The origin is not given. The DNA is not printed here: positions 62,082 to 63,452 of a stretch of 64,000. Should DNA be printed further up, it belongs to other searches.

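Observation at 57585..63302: Candidate E2-less 2-oxoacid dehydrogenase system: LysR + glutaryl-CoA dehydrogenase + fused E1alpha-beta + FabD-like acyltransferase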

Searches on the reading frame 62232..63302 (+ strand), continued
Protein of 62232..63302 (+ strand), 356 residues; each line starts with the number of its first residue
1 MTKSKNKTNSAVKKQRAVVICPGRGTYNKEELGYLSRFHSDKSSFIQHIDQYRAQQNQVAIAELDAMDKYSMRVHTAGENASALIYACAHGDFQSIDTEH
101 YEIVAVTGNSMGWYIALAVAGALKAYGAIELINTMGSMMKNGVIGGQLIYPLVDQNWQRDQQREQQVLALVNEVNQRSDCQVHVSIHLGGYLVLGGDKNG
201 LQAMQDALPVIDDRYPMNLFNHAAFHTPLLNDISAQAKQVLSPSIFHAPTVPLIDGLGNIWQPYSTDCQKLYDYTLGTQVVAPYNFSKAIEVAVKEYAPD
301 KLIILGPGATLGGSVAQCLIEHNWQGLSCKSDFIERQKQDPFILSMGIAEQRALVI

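Call 48: list_cluster_members(proteins=[P0126, P0131, P0153, P0160, P0163, P0164, P0188, P0191, P0203, P0223])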
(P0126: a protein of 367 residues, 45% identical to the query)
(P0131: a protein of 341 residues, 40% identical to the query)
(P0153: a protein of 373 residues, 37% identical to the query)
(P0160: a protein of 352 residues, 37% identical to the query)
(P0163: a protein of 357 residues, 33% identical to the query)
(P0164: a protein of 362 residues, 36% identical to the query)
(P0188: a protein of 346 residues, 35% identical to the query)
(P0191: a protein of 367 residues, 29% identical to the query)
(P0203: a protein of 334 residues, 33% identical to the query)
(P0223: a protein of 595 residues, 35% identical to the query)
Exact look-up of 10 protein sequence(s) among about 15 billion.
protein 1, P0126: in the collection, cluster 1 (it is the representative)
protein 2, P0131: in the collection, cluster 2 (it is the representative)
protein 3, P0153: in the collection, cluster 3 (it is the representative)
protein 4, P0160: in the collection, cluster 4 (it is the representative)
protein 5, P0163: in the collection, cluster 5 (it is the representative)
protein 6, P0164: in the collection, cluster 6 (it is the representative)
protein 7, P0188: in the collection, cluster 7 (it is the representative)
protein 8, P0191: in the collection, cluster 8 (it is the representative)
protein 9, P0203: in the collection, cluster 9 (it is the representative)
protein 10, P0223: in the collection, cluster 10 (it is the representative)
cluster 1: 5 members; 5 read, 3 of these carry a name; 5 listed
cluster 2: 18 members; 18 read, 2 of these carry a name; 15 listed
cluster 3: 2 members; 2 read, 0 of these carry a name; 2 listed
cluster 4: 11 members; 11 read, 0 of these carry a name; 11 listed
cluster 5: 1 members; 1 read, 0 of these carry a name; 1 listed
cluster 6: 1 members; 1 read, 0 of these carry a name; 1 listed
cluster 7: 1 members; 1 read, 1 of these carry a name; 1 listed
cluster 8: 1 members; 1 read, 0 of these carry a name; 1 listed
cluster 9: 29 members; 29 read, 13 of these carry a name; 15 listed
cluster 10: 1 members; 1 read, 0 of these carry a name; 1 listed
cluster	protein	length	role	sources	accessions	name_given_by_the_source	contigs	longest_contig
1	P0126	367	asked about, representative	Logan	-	-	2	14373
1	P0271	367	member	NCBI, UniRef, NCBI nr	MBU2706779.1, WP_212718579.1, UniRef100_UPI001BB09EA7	ACP S-malonyltransferase [Zooshikella marina] | ACP S-malonyltransferase n=1 Tax=Zooshikella ganghwensis TaxID=202772 RepID=UPI001BB09EA7 | ACP S-malonyltransferase [Zooshikella ganghwensis]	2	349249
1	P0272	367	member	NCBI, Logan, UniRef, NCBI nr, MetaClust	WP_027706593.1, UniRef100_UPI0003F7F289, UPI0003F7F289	ACP S-malonyltransferase [Zooshikella ganghwensis] | ACP S-malonyltransferase n=1 Tax=Zooshikella ganghwensis TaxID=202772 RepID=UPI0003F7F289 | status=active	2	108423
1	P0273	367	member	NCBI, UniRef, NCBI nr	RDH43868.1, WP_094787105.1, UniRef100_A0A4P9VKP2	ACP S-malonyltransferase [Zooshikella ganghwensis] | [acyl-carrier-protein] S-malonyltransferase n=1 Tax=Zooshikella ganghwensis TaxID=202772 ...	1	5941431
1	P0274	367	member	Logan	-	-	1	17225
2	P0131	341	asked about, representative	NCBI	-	-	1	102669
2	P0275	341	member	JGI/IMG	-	[acyl-carrier-protein] S-malonyltransferase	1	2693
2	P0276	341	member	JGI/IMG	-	[acyl-carrier-protein] S-malonyltransferase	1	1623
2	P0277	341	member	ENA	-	-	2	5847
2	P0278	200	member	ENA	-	-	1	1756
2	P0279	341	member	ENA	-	-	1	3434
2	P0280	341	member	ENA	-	-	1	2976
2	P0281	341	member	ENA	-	-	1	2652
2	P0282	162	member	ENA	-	-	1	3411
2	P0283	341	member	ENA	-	-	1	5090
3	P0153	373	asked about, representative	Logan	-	-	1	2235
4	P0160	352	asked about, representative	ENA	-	-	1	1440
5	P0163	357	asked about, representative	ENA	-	-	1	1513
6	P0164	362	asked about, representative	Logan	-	-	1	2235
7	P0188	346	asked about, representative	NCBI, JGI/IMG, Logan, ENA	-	acyl transferase domain-containing protein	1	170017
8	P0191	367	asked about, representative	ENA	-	-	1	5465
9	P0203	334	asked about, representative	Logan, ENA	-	-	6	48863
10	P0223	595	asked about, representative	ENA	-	-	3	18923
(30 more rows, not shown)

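Call 50: find_homologous_proteins(query=A1, max_evalue=1e-20)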
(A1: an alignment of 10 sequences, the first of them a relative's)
Query A1 (10 sequences) (334 aa, profile of the alignment): 1710 proteins with E <= 1e-20 among 8000 candidates; the best 120 are listed.
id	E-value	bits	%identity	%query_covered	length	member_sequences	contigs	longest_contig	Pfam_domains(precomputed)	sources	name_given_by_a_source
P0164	1.1e-138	480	30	98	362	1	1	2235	-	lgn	-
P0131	3.5e-137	475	33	99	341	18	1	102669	-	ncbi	-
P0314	6.1e-136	471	32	99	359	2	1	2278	-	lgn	-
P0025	7.7e-136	471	32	99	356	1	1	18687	-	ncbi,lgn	-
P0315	1.3e-135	470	29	99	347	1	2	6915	-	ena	-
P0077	6.1e-135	468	30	99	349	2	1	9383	-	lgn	-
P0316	1.8e-132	460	32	94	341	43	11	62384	-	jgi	jgi:[acyl-carrier-protein] S-malonyltransferase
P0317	1.7e-130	453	33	99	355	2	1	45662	-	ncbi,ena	-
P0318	5.1e-130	452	34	99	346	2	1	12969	-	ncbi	-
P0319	1.0e-129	451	35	99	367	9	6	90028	-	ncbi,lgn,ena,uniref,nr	ncbi:ACP S-malonyltransferase [Shewanella sp.]|uniref:ACP S-malonyltransferase n=1 Tax=Shewanella sp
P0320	1.8e-129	450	33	99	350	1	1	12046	-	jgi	jgi:acyl transferase domain-containing protein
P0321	2.7e-129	449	28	99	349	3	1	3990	-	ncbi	-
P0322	7.3e-129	448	40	100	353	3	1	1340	-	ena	-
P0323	1.8e-128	447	32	99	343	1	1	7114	-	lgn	-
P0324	4.6e-128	445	30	99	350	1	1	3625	-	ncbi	-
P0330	2.1e-127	443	33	99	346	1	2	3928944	-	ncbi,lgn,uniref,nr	ncbi:acyl carrier protein [Sedimenticola thiotaurini]|uniref:Acyl carrier protein n=1 Tax=Sedimentic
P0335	3.0e-126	439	31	99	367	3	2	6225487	-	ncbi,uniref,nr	ncbi:ACP S-malonyltransferase [Shewanella eurypsychrophilus]|uniref:[acyl-carrier-protein] S-malonyl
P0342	3.2e-125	436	36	100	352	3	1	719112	-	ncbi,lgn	-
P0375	2.1e-121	423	36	100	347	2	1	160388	-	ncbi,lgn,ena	ncbi:MAG TPA: ACP S-malonyltransferase [Allosphingosinicella sp.]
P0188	1.1e-119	418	38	99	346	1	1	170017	-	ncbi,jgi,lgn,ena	jgi:acyl transferase domain-containing protein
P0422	1.8e-118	414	37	99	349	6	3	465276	-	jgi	jgi:[acyl-carrier-protein] S-malonyltransferase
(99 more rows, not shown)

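Call 51: find_encoding_contigs(protein=P0330, flank=9000, max_places=1)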
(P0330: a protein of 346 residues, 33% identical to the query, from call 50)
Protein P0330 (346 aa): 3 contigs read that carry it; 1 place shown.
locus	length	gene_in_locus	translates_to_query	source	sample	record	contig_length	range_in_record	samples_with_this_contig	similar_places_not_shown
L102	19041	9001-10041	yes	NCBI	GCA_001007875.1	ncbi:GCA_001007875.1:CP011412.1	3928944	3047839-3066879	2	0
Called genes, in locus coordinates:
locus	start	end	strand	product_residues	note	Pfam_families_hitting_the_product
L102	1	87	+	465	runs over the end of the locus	PF02347:GDC-P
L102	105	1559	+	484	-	PF02347:GDC-P, PF00266:Aminotran_5 (weak), PF21478:GcvP2_C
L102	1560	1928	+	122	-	PF01219:DAGK_prokar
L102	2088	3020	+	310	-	PF00294:PfkB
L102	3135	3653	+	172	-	PF00994:MoCF_biosynth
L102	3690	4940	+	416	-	PF03453:MoeA_N, PF00994:MoCF_biosynth, PF03454:MoeA_C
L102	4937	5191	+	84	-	PF02597:ThiS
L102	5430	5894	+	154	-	PF02391:MoaE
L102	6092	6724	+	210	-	PF01810:LysE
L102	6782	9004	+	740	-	PF00676:E1_dh, PF02779:Transket_pyr, PF02780:Transketolase_C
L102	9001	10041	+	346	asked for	-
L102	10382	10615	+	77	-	-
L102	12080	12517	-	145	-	-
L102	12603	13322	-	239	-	-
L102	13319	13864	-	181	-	PF04542:Sigma70_r2, PF22029:PhyR_sigma2, PF08281:Sigma70_r4_2, PF04545:Sigma70_r4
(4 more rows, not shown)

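Call 52: find_encoding_contigs(protein=P0375, flank=9000, max_places=1)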
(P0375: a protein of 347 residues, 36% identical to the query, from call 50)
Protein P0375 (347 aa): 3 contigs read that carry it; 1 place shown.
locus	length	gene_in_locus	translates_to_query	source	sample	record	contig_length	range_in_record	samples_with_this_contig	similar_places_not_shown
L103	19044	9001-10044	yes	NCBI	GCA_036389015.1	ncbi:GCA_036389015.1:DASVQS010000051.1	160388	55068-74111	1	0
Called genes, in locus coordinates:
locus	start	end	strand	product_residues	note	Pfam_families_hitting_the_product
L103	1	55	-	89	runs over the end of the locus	PF02604:PhdYeFM_antitox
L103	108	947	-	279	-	PF00753:Lactamase_B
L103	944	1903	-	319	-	PF01073:3Beta_HSD, PF01370:Epimerase, PF02719:Polysacc_synt_2, PF04321:RmlD_sub_bind, PF16363:GDP_Man_Dehyd, PF07993:NAD_binding_4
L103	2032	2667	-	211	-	PF01144:CoA_trans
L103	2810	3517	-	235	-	PF01144:CoA_trans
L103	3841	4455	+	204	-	-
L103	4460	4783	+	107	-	PF13601:HTH_34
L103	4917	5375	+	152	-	-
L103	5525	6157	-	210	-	PF02798:GST_N, PF13417:GST_N_3 (weak), PF13409:GST_N_2, PF00043:GST_C (weak)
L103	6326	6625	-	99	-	PF02036:SCP2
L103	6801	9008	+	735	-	PF00676:E1_dh, PF02779:Transket_pyr, PF02780:Transketolase_C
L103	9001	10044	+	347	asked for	-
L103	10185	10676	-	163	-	PF13699:eCIS_core (weak)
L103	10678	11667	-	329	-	PF11199:DUF2891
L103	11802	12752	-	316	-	PF06166:DUF979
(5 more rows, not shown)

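Call 53: find_encoding_contigs(protein=P0188, flank=9000, max_places=1)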
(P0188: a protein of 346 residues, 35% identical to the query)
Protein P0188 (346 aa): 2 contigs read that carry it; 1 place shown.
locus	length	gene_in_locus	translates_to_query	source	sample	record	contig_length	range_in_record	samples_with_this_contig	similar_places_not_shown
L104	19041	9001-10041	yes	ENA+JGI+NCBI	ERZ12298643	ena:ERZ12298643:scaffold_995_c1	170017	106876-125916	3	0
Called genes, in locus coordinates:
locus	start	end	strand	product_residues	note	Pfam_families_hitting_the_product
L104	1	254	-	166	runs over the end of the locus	PF13428:TPR_14 (faint), PF00515:TPR_1 (faint), PF13176:TPR_7 (faint), PF13432:TPR_16 (weak), PF07719:TPR_2 (weak), PF13424:TPR_12 (weak), PF14559:TPR_19 (weak), PF13432:TPR_16 (weak), +3 more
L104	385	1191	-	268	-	-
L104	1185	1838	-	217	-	PF01209:Ubie_methyltran (weak), PF13847:Methyltransf_31 (weak), PF08241:Methyltransf_11, PF08242:Methyltransf_12, PF13649:Methyltransf_25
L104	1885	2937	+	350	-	PF13646:HEAT_2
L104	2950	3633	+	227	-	PF01135:PCMT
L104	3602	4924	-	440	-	PF00672:HAMP, PF00512:HisKA, PF02518:HATPase_c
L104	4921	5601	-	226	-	PF00072:Response_reg, PF00486:Trans_reg_C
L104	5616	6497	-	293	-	PF01471:PG_binding_1, PF07486:Hydrolase_2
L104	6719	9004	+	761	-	PF00676:E1_dh, PF02779:Transket_pyr, PF02780:Transketolase_C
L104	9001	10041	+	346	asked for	-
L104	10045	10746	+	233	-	PF07021:MetW (faint), PF13489:Methyltransf_23, PF08241:Methyltransf_11, PF08242:Methyltransf_12 (weak), PF13649:Methyltransf_25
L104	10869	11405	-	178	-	-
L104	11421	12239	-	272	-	PF00378:ECH_1, PF16113:ECH_2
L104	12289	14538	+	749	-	PF00403:HMA, PF00122:E1-E2_ATPase, PF00702:Hydrolase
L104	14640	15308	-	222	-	PF01196:Ribosomal_L17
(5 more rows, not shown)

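Call 54: find_encoding_contigs(protein=P0335, flank=9000, max_places=1)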
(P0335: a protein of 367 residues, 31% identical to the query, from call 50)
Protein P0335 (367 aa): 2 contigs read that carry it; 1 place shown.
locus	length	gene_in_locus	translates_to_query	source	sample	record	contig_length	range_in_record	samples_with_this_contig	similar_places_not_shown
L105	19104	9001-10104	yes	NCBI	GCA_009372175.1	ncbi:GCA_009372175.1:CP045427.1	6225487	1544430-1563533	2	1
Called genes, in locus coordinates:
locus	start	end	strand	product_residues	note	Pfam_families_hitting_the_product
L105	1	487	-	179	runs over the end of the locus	PF13590:DUF4136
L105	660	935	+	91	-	PF06945:DUF1289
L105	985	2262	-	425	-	PF00512:HisKA, PF02518:HATPase_c, PF13581:HATPase_c_2 (weak), PF13589:HATPase_c_3 (weak), PF14501:HATPase_c_5 (weak)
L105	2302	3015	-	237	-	PF00072:Response_reg, PF00486:Trans_reg_C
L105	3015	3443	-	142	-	PF11456:DUF3019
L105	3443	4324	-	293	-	PF06629:MipA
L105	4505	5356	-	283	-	PF00126:HTH_1, PF03466:LysR_substrate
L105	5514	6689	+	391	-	PF02771:Acyl-CoA_dh_N, PF02770:Acyl-CoA_dh_M, PF00441:Acyl-CoA_dh_1, PF08028:Acyl-CoA_dh_2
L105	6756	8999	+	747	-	PF00676:E1_dh, PF02779:Transket_pyr, PF02780:Transketolase_C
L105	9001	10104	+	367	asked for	-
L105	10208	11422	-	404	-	PF00072:Response_reg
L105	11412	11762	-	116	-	PF01627:Hpt (weak)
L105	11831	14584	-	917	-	PF08447:PAS_3, PF00512:HisKA, PF02518:HATPase_c, PF00072:Response_reg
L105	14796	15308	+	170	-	PF13302:Acetyltransf_3, PF13420:Acetyltransf_4, PF00583:Acetyltransf_1, PF13673:Acetyltransf_10 (weak), PF13508:Acetyltransf_7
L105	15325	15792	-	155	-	-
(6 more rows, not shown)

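Call 55: find_encoding_contigs(protein=P0342, flank=9000, max_places=1)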
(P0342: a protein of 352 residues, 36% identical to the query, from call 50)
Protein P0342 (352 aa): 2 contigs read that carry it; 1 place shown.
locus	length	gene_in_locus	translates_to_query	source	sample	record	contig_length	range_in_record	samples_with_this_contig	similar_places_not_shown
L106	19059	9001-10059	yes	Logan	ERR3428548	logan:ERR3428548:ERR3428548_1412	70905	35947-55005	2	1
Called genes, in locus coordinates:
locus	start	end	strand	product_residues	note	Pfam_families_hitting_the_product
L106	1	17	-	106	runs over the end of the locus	-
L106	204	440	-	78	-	-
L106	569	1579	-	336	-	PF00106:adh_short, PF01073:3Beta_HSD, PF01370:Epimerase, PF02719:Polysacc_synt_2, PF04321:RmlD_sub_bind, PF05368:NmrA, PF07993:NAD_binding_4, PF13460:NAD_binding_10, +2 more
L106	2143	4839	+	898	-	PF03130:HEAT_PBS (faint), PF13646:HEAT_2, PF00072:Response_reg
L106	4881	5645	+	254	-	PF20560:MotA_N (weak), PF01618:MotA_ExbB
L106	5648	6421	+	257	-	PF13677:MotB_plug, PF00691:OmpA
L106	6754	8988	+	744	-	PF00676:E1_dh, PF02779:Transket_pyr, PF02780:Transketolase_C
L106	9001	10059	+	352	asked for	-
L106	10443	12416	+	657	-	PF01421:Reprolysin, PF13583:Reprolysin_4, PF13688:Reprolysin_5, PF13582:Reprolysin_3, PF13574:Reprolysin_2 (weak), PF07679:I-set (weak), PF13895:Ig_2 (weak), PF13927:Ig_3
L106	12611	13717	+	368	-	-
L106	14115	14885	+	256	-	PF00460:Flg_bb_rod, PF22692:LlgE_F_G_D1, PF06429:Flg_bbr_C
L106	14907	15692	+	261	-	PF00460:Flg_bb_rod, PF22692:LlgE_F_G_D1, PF06429:Flg_bbr_C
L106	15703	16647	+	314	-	PF13144:ChapFlgA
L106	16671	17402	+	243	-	PF02107:FlgH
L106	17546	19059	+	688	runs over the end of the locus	PF13432:TPR_16, PF13424:TPR_12 (weak), PF00515:TPR_1 (weak), PF07719:TPR_2 (weak), PF13424:TPR_12 (weak), PF07719:TPR_2 (weak), PF13432:TPR_16, PF14559:TPR_19, +13 more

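Call 56: find_encoding_contigs(protein=P0422, flank=9000, max_places=1)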
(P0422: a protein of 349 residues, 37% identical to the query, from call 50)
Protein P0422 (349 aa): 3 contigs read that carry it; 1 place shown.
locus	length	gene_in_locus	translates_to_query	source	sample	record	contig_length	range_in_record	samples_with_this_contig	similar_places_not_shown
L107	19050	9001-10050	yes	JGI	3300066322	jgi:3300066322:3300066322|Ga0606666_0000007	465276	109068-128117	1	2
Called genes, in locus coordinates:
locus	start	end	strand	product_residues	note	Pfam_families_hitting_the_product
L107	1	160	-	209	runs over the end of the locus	-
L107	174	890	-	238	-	PF01656:CbiA, PF02374:ArsA_ATPase (faint), PF07015:VirC1 (weak), PF09140:MipZ (faint), PF10609:ParA (faint), PF13614:AAA_31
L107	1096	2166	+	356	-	PF08238:Sel1, PF05036:SPOR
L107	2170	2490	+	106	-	-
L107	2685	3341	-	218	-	PF01144:CoA_trans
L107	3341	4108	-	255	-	PF03767:Acid_phosphat_B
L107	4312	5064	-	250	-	PF01144:CoA_trans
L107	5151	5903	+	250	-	PF13640:2OG-FeII_Oxy_3, PF13661:2OG-FeII_Oxy_4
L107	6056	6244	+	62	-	-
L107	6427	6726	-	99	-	PF02036:SCP2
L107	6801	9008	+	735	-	PF00676:E1_dh, PF02779:Transket_pyr, PF02780:Transketolase_C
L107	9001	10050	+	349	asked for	-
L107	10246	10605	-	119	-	-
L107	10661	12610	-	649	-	PF01135:PCMT, PF00398:RrnaAD (weak), PF13649:Methyltransf_25, PF13847:Methyltransf_31 (weak), PF08241:Methyltransf_11 (weak), PF05139:Erythro_esteras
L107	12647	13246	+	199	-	PF13489:Methyltransf_23, PF08241:Methyltransf_11, PF08242:Methyltransf_12, PF13649:Methyltransf_25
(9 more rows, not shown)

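Call 57: find_encoding_contigs(protein=P0131, flank=9000, max_places=1)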
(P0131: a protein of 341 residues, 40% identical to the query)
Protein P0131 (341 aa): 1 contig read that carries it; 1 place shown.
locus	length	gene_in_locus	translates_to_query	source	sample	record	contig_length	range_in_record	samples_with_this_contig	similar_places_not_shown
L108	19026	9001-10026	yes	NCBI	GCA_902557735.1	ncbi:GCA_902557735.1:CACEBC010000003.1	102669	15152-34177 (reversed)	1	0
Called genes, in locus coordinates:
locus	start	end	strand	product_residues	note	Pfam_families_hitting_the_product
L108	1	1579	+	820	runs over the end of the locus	-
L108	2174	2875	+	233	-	PF01614:IclR_C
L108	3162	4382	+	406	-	PF06500:FrsA-like, PF02129:Peptidase_S15 (weak), PF05448:AXE1 (faint), PF00561:Abhydrolase_1 (weak), PF12146:Hydrolase_4 (faint), PF00326:Peptidase_S9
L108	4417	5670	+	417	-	PF00296:Bac_luciferase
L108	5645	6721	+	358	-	PF01557:FAA_hydrolase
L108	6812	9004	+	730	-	PF00676:E1_dh, PF02779:Transket_pyr, PF02780:Transketolase_C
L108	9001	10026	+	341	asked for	-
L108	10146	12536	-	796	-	PF07715:Plug, PF00593:TonB_dep_Rec_b-barrel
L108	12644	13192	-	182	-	PF07883:Cupin_2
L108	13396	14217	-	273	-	PF00892:EamA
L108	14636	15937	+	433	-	PF07690:MFS_1, PF13347:MFS_2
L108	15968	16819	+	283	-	PF01557:FAA_hydrolase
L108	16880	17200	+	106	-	-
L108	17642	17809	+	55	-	-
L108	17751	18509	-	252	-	PF02798:GST_N (weak), PF13409:GST_N_2, PF13417:GST_N_3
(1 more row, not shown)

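Call 65: predict_structure(alignment_id=A2)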
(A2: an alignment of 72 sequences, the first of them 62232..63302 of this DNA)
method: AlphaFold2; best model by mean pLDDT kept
length: 356 residues; sequences in the alignment: 72
mean_pLDDT: 96.4   pTM: 0.93
mean pLDDT of the five models: 96.4, 96.4, 96.2, 96.0, 95.6
residues with pLDDT >= 90: 337; 70-90: 11; 50-70: 8; < 50: 0
segments of 3 or more residues with pLDDT < 50: none
pLDDT, mean of each block of 10 residues (from residue 1): 68 95 96 98 98 98 98 95 98 98 98 98 96 94 92 98 98 98 98 98 98 96 97 98 98 98 97 98 99 98 97 98 97 97 97 98
secondary structure, 60 per line:
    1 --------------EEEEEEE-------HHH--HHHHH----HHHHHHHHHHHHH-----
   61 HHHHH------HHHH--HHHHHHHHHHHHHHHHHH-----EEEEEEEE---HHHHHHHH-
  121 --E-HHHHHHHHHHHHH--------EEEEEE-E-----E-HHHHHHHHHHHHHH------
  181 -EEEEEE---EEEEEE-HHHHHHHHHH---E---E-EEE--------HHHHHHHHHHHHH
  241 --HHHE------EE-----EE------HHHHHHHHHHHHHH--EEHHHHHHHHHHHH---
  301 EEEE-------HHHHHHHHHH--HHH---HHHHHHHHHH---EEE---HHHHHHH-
elements in order: E15-21 H34-38 H43-55 H61-65 H72-75 H78-95 E101-108 H112-119 H125-137 E146-151 H161-174 E182-187 E191-196 H198-207 E217-219 H228-240 H268-281 H286-297 E301-304 H312-321 H330-339 E343-345 H349-355

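Call 68: fold_search(model_id=the predicted structure, library=pdb)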
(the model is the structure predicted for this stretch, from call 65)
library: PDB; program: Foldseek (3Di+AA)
matches with E <= 10: 584; with E <= 0.001: 235
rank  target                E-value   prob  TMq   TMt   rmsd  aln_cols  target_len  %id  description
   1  3k89                  5.6e-18  1.00  0.73  0.83   3.4       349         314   16  Structure of X. oryzae pv. oryzae KACC10331, Xoo0880(fabD) complexed with glycerol (released 2009-10-27)
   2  3qat_B                1.1e-16  1.00  0.70  0.78   4.1       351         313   18  Crystal structure of acyl-carrier-protein-S-malonyltransferase from Bartonella henselae (released 2011-01-26)
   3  3qat_A                2.0e-16  1.00  0.70  0.78   4.1       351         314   18  Crystal structure of acyl-carrier-protein-S-malonyltransferase from Bartonella henselae (released 2011-01-26)
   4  4rr5                  2.4e-16  1.00  0.71  0.85   3.5       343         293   17  The crystal structure of Synechocystis sp. PCC 6803 Malonyl-CoA: ACP Transacylase (released 2015-07-01)
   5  3tqe                  2.9e-16  1.00  0.71  0.79   3.9       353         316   14  Structure of the malonyl CoA-acyl carrier protein transacylase (fabD) from Coxiella burnetii (released 2011-09-21)
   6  3ezo                  3.9e-16  1.00  0.72  0.83   3.6       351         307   18  Crystal structure of acyl-carrier-protein s-malonyltransferase from burkholderia pseudomallei 1710b (released 2008-11-11)
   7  3hjv_A                3.9e-16  1.00  0.68  0.78   3.8       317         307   17  1.7 Angstrom resolution crystal structure of an acyl carrier protein S-malonyltransferase from Vibrio cholerae O1 biov (released 2009-06-09)
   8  3hjv_B                5.0e-16  1.00  0.68  0.78   3.6       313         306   18  1.7 Angstrom resolution crystal structure of an acyl carrier protein S-malonyltransferase from Vibrio cholerae O1 biov (released 2009-06-09)
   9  1mla                  7.1e-16  1.00  0.72  0.83   3.5       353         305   16  THE ESCHERICHIA COLI MALONYL-COA:ACYL CARRIER PROTEIN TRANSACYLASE AT 1.5-ANGSTROMS RESOLUTION. CRYSTAL STRUCTURE OF A F (released 1996-03-08)
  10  3h0p_A                1.0e-15  1.00  0.71  0.81   3.6       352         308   15  2.0 Angstrom Crystal Structure of an Acyl Carrier Protein S-malonyltransferase from Salmonella typhimurium. (released 2009-04-21)
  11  3h0p_B                1.7e-15  1.00  0.71  0.81   3.8       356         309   16  2.0 Angstrom Crystal Structure of an Acyl Carrier Protein S-malonyltransferase from Salmonella typhimurium. (released 2009-04-21)
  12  5ypv                  1.9e-15  1.00  0.69  0.78   4.0       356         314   15  Crystal structure of FabD from Acinetobacter baumannii (released 2018-11-07)
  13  2g1h                  2.2e-15  1.00  0.71  0.82   3.7       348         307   15  Structure of E.coli FabD complexed with glycerol (released 2006-05-30)
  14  5dz7                  2.7e-15  1.00  0.67  0.84   3.6       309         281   20  STRUCTURAL BASIS OF ACYL TRANSFER IN A TRANS-AT POLYKETIDE SYNTHASE (released 2016-10-05)
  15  5dz6                  3.1e-15  1.00  0.69  0.85   3.3       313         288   18  Acyl transferase from Bacillaene PKS (released 2016-10-05)
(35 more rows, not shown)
